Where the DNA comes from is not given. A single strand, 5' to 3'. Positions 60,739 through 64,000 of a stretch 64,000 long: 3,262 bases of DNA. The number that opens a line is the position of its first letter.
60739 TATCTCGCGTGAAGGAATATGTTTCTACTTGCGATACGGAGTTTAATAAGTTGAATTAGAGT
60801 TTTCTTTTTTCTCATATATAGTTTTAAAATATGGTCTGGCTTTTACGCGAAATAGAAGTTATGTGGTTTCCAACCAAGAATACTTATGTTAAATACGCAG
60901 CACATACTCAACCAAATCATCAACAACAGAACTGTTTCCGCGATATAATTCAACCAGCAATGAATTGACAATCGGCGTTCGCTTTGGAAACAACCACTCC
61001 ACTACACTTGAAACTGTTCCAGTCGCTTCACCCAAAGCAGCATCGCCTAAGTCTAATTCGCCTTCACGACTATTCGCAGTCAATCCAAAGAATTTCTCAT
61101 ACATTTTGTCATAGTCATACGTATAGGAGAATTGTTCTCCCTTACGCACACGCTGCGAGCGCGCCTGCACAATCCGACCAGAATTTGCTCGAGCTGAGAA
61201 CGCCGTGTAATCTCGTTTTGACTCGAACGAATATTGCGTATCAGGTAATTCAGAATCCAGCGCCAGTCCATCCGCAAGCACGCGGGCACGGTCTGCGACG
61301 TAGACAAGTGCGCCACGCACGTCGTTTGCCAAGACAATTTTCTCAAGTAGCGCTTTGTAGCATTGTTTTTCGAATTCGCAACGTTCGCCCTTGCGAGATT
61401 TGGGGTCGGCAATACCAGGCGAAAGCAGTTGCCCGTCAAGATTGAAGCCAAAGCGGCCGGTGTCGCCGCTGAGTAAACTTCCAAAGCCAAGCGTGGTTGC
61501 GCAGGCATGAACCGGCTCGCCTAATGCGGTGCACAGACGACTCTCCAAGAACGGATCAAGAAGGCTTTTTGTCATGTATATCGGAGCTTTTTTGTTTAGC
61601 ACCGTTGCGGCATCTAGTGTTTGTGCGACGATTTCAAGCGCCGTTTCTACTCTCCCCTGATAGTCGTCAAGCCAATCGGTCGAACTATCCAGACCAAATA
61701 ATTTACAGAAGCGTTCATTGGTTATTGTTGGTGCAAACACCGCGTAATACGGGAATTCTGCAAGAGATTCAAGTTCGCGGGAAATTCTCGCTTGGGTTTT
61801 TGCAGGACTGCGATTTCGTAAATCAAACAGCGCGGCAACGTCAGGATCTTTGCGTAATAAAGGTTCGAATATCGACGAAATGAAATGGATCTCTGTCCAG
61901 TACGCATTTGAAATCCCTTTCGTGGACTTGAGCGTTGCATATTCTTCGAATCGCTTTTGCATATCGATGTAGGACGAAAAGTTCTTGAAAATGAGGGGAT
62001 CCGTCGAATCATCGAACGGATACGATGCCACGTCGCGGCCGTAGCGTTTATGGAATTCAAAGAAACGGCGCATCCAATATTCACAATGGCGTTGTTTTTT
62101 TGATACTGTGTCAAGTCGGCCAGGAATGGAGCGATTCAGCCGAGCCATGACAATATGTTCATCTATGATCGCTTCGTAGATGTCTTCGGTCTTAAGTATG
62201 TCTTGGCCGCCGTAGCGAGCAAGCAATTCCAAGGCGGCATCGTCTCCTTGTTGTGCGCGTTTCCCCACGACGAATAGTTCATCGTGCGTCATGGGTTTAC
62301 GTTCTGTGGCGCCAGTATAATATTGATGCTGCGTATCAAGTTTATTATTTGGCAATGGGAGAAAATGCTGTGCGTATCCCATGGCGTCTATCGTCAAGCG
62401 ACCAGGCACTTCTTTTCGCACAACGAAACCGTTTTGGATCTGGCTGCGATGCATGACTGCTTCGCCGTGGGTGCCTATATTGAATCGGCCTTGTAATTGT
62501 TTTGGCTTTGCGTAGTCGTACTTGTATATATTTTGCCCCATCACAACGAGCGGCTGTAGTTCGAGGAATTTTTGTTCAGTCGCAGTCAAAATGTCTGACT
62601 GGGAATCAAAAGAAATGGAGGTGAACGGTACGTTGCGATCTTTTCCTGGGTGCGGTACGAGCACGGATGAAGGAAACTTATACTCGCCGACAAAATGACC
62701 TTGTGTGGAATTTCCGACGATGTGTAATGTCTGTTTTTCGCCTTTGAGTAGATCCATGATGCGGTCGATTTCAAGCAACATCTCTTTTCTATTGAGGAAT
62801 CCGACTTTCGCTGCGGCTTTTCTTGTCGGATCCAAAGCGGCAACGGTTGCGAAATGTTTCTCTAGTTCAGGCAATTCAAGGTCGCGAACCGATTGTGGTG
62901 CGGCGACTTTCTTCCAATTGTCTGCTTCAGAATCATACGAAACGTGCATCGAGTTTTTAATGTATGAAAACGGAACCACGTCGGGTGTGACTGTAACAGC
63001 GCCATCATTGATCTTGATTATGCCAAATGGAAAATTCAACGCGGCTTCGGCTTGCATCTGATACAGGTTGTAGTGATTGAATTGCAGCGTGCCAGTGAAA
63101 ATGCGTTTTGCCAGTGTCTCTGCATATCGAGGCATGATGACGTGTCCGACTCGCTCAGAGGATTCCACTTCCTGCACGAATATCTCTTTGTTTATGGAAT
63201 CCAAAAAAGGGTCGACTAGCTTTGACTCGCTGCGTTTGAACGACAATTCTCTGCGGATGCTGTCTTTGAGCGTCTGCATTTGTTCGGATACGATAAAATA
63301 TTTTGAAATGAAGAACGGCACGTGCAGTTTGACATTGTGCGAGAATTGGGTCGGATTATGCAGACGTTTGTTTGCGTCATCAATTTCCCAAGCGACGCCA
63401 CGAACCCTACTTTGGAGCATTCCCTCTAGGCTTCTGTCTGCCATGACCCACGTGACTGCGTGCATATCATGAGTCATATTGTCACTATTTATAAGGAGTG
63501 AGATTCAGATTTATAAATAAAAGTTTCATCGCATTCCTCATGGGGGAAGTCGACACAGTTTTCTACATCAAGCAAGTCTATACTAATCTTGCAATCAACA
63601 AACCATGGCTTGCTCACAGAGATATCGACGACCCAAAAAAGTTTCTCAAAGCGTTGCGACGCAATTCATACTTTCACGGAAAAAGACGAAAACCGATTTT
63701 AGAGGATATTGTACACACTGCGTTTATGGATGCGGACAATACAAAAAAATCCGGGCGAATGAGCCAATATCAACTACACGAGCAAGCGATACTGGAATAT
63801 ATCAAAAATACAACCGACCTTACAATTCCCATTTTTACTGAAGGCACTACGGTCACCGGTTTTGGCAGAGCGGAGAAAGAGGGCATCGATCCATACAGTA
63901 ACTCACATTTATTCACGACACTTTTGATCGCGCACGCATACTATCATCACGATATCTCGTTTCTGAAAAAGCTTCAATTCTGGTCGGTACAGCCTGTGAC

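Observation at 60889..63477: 862-aa ORFan with no detectable motifs, divergently paired with another unknown gene across a 62-nt AT-rich spacer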

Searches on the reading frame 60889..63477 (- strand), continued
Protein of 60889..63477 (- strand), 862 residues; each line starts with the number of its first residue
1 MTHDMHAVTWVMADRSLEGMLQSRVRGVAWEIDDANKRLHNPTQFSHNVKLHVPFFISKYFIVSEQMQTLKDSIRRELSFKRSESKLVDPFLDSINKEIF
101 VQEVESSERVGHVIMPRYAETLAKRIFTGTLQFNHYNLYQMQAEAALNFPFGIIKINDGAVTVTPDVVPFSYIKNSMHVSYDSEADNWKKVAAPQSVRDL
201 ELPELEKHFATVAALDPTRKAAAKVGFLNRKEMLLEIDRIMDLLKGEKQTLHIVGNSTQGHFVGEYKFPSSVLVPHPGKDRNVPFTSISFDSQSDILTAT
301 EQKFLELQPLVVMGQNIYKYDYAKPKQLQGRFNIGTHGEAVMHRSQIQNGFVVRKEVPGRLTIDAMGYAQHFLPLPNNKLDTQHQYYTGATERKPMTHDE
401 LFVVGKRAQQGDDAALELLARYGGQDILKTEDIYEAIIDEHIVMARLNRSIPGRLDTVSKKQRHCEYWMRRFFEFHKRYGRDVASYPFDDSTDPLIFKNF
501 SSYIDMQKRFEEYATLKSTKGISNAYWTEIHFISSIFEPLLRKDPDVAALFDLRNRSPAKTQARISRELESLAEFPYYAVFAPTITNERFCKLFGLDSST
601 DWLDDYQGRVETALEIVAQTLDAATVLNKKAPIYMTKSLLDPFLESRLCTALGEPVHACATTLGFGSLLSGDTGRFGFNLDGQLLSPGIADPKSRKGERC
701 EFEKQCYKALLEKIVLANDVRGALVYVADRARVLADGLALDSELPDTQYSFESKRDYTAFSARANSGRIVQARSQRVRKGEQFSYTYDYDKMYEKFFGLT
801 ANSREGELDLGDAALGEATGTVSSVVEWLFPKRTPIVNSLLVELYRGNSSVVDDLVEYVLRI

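Call 116: search_solved_structures(query=A3, max_evalue=0.01, show_alignments=0)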
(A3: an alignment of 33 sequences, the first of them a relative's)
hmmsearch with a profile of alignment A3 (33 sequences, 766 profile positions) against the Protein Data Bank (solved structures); distinct sequences matched with E-value up to 0.01: 46.
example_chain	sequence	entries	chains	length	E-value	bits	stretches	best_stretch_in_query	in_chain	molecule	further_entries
3a2f_A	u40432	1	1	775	4.8e-37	130.8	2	143-423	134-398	DNA polymerase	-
2jgu_A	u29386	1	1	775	1e-36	129.8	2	143-409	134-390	DNA POLYMERASE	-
5h12_A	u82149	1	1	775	6.4e-36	127.1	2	143-397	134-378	Deep Vent DNA Polymerase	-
1qqc_A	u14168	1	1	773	7.2e-35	123.6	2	143-395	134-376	DNA POLYMERASE II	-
4ahc_A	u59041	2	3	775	6.5e-34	120.5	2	159-409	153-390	DNA POLYMERASE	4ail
1wn7_A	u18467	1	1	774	6.8e-33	117.1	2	143-394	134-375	Family B DNA Polymerase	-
1wns_A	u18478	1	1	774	8.4e-33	116.8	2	143-394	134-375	DNA POLYMERASE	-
7tqw_A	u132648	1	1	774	1.5e-32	116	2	143-394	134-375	DNA polymerase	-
1tgo_A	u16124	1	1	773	6.2e-32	113.9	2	143-395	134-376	PROTEIN (THERMOSTABLE B DNA POLYMERASE)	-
9oau_A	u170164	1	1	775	9.4e-32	113.3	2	192-399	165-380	7-47, TNA polymerase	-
9oay_A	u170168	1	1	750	1.1e-31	113.1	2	192-399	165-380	8-64, TNA polymerase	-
9oav_A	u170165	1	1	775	1.2e-31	113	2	192-399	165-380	8-64, TNA polymerase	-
4flt_A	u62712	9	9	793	1.9e-31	112.3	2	144-398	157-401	DNA polymerase 1 | Pyrococcus abyssi B family DNA polymerase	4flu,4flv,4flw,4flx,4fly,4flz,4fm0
9gp8_A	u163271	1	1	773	2.2e-31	112.1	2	192-394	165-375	DNA polymerase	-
9mye_A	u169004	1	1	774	2.6e-31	111.8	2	191-397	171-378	DNA polymerase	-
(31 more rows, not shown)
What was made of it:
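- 62920..62940 (-): Exo I motif (aa 180-186, S-Y-D182-S-E184-A-D). The A3 profile aligns this region with the Pfu Exo I region (profile 143-423 to Pfu 134-398, call 116).
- Closest known: Archaeal replicative family-B DNA polymerases of the B3 type. Same: The exonuclease domain, with Exo I/II/III, aligns at E = 4.8e-37 for the shorter half of the family (call 116).
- Profile A3 hits at E = 4.8e-37 (call 116).
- Tried and rejected: Archaeal B3-type PolBs score far better than E. coli Pol II (4.8e-37 against 3e-14, call 116).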

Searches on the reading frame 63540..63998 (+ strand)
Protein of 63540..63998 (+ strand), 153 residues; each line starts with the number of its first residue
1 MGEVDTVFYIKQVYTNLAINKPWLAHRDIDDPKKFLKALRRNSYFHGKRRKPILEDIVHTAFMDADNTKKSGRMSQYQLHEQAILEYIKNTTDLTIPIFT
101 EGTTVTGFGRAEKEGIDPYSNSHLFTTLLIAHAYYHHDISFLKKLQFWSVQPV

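Call 4: search_protein_families(library=pfam, proteins=[window:63540-63998:+], max_evalue=1)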
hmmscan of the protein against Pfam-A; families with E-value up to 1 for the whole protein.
window:63540-63998:+ (153 aa): 0 families

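Call 5: search_protein_families(library=ncbifam, proteins=[window:63540-63998:+], max_evalue=1)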
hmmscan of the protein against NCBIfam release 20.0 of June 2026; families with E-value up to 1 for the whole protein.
window:63540-63998:+ (153 aa): 1 family
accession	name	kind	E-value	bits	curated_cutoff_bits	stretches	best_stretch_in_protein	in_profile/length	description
NF033583.1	staphy_B_SbnC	exception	0.028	12.7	700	1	49-116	9-75/584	staphyloferrin B biosynthesis protein SbnC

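Call 16: search_protein_families(library=phrogs, proteins=[window:63540-63998:+], max_evalue=1)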
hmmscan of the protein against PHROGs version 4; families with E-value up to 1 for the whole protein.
window:63540-63998:+ (153 aa): 0 families

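Call 28: search_protein_families(library=padloc, proteins=[window:63540-63998:+], max_evalue=1)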
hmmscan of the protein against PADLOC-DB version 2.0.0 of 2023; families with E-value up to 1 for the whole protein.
window:63540-63998:+ (153 aa): 0 families

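Call 50: find_homologous_proteins(query=A4, max_evalue=0.001)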
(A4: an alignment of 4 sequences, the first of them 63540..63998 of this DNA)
Query A4 (4 sequences) (153 aa, profile of the alignment): 3 proteins with E <= 0.001 among 8000 candidates.
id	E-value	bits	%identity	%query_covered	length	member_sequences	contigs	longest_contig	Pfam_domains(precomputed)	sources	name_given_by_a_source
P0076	0.0e+0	1319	28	98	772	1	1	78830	-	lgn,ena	-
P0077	2.7e-261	887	39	100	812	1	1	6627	-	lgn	-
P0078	1.7e-66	243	100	100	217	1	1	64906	-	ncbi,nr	ncbi:MAG TPA: hypothetical protein VK158_03405, partial [Acidobacteriota bacterium]|nr:hypothetical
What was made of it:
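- Checked: It is also cut by the contig end in the public record (P0078, 217 aa, 'partial', call 50).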

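Call 79: predict_structure(alignment_id=A7)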
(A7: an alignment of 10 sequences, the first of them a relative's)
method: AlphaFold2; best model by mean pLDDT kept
length: 812 residues; sequences in the alignment: 10
mean_pLDDT: 72.1   pTM: 0.53
mean pLDDT of the five models: 72.1, 71.4, 70.8, 66.0, 65.7
residues with pLDDT >= 90: 78; 70-90: 442; 50-70: 157; < 50: 135
segments of 3 or more residues with pLDDT < 50: 1-7, 113-119, 126-130, 167-186, 188-213, 333-338, 368-390, 457-460, 494-497, 665-671, 709-731
pLDDT, mean of each block of 10 residues (from residue 1): 39 84 84 83 60 77 84 68 70 72 83 44 49 59 64 78 54 43 46 35 28 62 82 79 83 88 89 87 86 85 83 83 67 48 66 81 62 31 43 61 66 84 75 68 78 56 74 87 86 53 86 84 85 90 88 94 91 85 76 64 73 74 85 86 75 84 57 75 93 91 73 35 37 72 87 91 80 86 88 90 74 64
secondary structure, 60 per line:
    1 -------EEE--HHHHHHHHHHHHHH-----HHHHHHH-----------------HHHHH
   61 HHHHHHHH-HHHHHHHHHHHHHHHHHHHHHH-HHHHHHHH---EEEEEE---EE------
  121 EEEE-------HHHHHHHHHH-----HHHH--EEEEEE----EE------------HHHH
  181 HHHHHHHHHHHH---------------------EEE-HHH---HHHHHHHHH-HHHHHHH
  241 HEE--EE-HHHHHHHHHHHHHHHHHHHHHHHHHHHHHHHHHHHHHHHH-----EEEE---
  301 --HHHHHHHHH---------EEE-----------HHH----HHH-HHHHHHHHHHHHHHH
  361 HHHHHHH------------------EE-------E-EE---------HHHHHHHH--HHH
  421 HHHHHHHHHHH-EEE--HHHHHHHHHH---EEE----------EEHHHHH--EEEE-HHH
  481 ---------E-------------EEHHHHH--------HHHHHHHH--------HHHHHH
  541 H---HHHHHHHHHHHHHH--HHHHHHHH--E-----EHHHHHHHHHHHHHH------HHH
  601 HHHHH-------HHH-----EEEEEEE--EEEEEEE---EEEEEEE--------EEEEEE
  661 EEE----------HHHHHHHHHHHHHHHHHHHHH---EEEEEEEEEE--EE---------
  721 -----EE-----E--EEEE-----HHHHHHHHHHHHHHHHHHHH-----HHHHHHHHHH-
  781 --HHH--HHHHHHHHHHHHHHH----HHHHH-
elements in order (helices of 4 or more, strands of 3 or more residues): E8-10 H13-26 H32-38 H56-68 H70-91 H93-100 E104-109 E121-124 H132-141 H147-150 E153-158 H177-192 E214-216 H224-232 H234-241 H249-288 E294-297 H303-311 E321-323 H346-367 H408-415 H418-431 E433-435 H438-447 E451-453 H466-470 E473-476 H506-510 H519-526 H535-541 H545-558 H561-568 H578-591 H598-605 E621-627 E630-636 E640-646 E655-663 H674-694 E698-707 E736-739 H745-764 H770-779 H788-802 H807-811
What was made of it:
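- On Cas4/RecB-type Fe-S PD-(D/E)xK nuclease (partner, C-terminal domain): They lie on strands 640-646 and 655-663 and helix 674-694 of the model (call 79). The model's overall pLDDT is 72 (call 79).
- The partner model is only moderate (pLDDT 72, call 79).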

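Call 81: fold_search(model_id=the predicted structure, library=pdb)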
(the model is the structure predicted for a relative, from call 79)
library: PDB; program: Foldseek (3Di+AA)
matches with E <= 10: 494; with E <= 0.001: 0
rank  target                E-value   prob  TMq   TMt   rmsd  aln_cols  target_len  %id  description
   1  4ic1_B                4.5e-03  0.99  0.12  0.41   9.8       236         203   13  Crystal structure of SSO0001 (released 2013-01-16)
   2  4ic1_D                1.0e-02  0.98  0.13  0.41   9.4       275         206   12  Crystal structure of SSO0001 (released 2013-01-16)
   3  4ic1_A                1.6e-02  0.96  0.12  0.39   9.8       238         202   12  Crystal structure of SSO0001 (released 2013-01-16)
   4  9kqh_A                2.2e-02  0.99  0.11  0.12   5.6       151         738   11  Crystal structure of Finegoldia magna DinG in complex with ssDNA and ADPNP (released 2025-12-03)
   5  4ceh_A                2.9e-02  0.15  0.11  0.08  39.8       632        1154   10  Crystal structure of AddAB with a forked DNA substrate (released 2014-03-12)
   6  4ic1_G                3.6e-02  0.91  0.12  0.40  10.5       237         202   12  Crystal structure of SSO0001 (released 2013-01-16)
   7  3h4r                  6.4e-02  0.47  0.11  0.32  13.2       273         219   11  Crystal structure of E. coli RecE exonuclease (released 2009-05-26)
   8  4cej_B                8.2e-02  0.07  0.10  0.08  26.7       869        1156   10  Crystal structure of AddAB-DNA-ADPNP complex at 3 Angstrom resolution (released 2014-03-12)
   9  3u44_A                1.0e-01  0.44  0.10  0.08  13.0       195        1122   14  Crystal structure of AddAB-DNA complex (released 2012-03-21)
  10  3u4q_B                1.7e-01  0.05  0.10  0.08  28.2       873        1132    9  Structure of AddAB-DNA complex at 2.8 angstroms (released 2012-03-21)
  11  4cei_A                2.0e-01  0.04  0.08  0.06  38.2       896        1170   11  Crystal structure of ADPNP-bound AddAB with a forked DNA substrate (released 2014-03-12)
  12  3u44_B                2.8e-01  0.06  0.10  0.08  25.2       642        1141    9  Crystal structure of AddAB-DNA complex (released 2012-03-21)
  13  7ovu                  3.3e-01  0.14  0.09  0.23  14.0       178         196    8  Crystal structure of Arabidopsis thaliana NAT9 in complex with AcCoA (released 2022-12-21)
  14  4hn3_C                3.6e-01  0.18  0.07  0.16  14.6       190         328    8  The crystal structure of a sex pheromone precursor (lmo1757) from Listeria monocytogenes EGD-e (released 2012-10-31)
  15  6yam_m                3.8e-01  0.12  0.09  0.16   9.0       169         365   11  Mammalian 48S late-stage translation initiation complex (LS48S+eIF3 IC) with beta-globin mRNA (released 2020-04-08)
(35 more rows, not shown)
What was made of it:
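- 63540..64000 (+): N-terminal 153 codons of the conserved partner gene. Full-length relatives are 690-946 aa. They have an N-terminal half of unknown function and a C-terminal Cas4/RecB-like PD-(D/E)xK domain with four conserved Cys. That domain lies beyond the window and beyond the contig end. Foldseek best hit is Cas4 SSO0001 at probability 0.99 (call 81).
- On Cas4/RecB-type Fe-S PD-(D/E)xK nuclease (partner, C-terminal domain): Foldseek probability 0.99 but E = 4.5e-3 (call 81).
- Foldseek's best hit is Cas4 SSO0001 (call 81).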

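Call 88: search_protein_families(library=padloc, proteins=[P0077], max_evalue=1)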
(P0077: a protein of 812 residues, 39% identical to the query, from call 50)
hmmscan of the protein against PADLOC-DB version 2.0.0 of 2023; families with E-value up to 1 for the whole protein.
P0077 (812 aa): 0 families
